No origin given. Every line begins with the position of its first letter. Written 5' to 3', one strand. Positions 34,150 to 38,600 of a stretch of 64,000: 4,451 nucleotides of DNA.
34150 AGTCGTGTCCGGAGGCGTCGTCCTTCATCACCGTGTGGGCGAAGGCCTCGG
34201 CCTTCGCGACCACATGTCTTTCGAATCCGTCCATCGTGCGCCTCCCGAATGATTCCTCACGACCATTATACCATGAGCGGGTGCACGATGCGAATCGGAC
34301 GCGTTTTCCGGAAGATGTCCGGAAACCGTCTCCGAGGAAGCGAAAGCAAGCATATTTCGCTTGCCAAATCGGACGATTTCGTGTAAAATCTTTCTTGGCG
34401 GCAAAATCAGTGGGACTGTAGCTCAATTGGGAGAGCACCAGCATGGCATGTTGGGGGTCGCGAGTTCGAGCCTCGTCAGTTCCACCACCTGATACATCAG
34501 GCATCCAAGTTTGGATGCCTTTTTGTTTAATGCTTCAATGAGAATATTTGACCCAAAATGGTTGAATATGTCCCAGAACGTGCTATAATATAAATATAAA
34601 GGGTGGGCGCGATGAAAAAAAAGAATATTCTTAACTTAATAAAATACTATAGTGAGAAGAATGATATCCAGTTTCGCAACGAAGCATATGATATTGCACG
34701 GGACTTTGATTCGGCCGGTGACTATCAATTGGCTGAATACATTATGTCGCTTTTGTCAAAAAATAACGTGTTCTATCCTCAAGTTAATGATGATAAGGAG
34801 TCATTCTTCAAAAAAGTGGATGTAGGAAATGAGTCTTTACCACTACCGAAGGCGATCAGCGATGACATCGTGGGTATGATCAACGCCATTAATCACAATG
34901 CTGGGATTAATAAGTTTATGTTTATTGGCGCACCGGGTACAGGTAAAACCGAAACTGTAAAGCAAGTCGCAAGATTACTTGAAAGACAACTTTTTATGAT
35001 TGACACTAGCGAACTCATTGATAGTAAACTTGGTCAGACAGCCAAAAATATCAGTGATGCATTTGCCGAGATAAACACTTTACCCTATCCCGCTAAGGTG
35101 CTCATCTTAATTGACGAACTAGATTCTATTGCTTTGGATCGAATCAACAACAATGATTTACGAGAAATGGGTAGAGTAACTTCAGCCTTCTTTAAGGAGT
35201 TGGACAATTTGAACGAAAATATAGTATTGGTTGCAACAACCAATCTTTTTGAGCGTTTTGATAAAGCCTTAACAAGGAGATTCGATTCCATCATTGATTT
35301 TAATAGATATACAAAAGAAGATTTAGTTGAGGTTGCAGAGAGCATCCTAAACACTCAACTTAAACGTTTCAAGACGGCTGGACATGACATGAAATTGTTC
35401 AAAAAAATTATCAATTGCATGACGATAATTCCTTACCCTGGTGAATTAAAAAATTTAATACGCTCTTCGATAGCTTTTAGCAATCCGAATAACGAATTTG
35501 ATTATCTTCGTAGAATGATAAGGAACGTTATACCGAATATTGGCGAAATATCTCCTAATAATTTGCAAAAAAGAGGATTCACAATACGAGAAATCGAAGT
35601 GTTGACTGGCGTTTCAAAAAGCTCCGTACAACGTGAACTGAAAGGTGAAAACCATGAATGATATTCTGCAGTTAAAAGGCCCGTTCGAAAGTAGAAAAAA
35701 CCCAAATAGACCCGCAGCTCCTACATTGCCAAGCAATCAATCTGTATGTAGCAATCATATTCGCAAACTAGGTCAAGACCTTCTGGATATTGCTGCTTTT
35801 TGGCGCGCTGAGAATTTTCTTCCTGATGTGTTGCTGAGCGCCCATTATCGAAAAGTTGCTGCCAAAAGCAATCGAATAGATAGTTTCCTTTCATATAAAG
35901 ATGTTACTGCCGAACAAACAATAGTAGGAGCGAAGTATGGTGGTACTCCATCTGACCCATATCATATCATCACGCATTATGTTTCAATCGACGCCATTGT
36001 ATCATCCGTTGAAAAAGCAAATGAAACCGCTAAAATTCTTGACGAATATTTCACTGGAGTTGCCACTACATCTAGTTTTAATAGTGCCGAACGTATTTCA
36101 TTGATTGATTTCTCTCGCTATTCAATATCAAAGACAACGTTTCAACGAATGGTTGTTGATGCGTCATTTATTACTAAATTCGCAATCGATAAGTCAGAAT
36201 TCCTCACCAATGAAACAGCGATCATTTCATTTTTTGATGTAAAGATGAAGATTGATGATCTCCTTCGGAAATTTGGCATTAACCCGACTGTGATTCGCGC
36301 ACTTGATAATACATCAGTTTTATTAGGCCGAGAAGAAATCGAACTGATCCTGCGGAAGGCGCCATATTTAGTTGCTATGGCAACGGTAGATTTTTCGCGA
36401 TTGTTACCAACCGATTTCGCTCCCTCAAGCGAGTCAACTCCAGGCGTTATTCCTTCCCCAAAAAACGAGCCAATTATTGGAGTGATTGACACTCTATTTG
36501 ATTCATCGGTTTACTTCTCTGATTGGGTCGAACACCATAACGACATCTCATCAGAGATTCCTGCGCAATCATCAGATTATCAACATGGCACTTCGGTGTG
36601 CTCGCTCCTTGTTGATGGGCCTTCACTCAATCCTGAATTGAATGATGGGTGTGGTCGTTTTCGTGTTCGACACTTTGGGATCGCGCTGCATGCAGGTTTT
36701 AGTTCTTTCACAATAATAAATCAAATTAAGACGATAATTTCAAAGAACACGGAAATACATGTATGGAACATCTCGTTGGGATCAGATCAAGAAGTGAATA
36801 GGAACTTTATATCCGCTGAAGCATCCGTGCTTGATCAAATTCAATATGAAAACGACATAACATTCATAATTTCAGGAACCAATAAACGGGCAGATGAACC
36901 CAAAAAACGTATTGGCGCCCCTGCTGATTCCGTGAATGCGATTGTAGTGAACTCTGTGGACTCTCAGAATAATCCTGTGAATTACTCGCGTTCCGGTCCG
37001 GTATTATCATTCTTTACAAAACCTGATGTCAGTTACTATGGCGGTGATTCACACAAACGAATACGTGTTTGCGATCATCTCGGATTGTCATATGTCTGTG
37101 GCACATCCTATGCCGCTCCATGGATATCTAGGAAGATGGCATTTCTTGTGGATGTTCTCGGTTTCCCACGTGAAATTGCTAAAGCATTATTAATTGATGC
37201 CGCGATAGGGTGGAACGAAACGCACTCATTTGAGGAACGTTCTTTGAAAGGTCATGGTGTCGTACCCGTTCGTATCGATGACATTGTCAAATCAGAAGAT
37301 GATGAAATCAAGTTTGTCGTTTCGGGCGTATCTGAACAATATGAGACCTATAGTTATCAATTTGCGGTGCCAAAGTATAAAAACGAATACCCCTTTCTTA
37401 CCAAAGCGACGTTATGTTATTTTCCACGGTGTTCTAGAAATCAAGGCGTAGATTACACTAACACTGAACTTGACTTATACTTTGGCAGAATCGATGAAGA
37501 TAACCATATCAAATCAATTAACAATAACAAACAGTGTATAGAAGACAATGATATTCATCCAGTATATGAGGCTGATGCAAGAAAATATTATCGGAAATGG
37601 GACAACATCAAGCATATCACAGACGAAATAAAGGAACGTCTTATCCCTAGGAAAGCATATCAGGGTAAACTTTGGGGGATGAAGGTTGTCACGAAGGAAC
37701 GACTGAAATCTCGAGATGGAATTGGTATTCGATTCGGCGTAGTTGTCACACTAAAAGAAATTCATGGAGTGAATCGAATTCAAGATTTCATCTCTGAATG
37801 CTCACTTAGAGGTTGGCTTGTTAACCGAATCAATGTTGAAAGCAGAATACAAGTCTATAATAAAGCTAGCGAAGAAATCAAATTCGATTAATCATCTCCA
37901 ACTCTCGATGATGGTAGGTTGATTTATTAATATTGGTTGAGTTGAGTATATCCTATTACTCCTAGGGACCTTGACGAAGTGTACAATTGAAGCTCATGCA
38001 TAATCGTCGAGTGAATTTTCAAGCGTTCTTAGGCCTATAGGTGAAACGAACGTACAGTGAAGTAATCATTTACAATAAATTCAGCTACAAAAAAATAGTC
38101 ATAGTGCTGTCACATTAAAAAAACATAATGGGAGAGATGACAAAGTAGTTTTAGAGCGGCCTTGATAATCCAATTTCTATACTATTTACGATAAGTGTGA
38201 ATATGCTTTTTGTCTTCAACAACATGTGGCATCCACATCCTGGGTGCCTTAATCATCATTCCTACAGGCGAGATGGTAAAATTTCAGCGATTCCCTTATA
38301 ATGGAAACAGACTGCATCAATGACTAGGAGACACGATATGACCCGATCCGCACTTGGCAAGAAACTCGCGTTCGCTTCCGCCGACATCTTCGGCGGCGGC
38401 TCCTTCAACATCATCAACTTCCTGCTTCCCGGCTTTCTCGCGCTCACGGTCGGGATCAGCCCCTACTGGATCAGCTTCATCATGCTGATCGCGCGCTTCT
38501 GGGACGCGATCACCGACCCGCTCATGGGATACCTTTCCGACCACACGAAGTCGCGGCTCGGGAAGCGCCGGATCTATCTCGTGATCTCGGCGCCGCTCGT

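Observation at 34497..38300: Low-GC islet at tRNA-Ala carrying a coupled AAA+ ATPase (with HTH tail) and an intracellular multi-domain S8 subtilase: candidate antiphage module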

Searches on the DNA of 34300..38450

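Call 63: search_rna_families(source=window, start=34300, end=38450, threshold=evalue, max_evalue=1)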
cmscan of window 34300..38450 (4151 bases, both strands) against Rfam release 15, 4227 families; matches with E-value up to 1: 3.
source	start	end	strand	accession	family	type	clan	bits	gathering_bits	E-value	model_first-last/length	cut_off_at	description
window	34412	34484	+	RF00005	tRNA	Gene; tRNA;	CL00001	57.6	29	5.1e-11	1-71/71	no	tRNA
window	34449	34592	-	RF02194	HPnc0260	Gene; antisense;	-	34.9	59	0.37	1-156/156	no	Bacterial antisense RNA HPnc0260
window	37142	37192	+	RF01726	SAM-II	Cis-reg; riboswitch;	-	23.4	44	0.32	1-60/60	no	SAM-II riboswitch aptamer (SAM-II long loop)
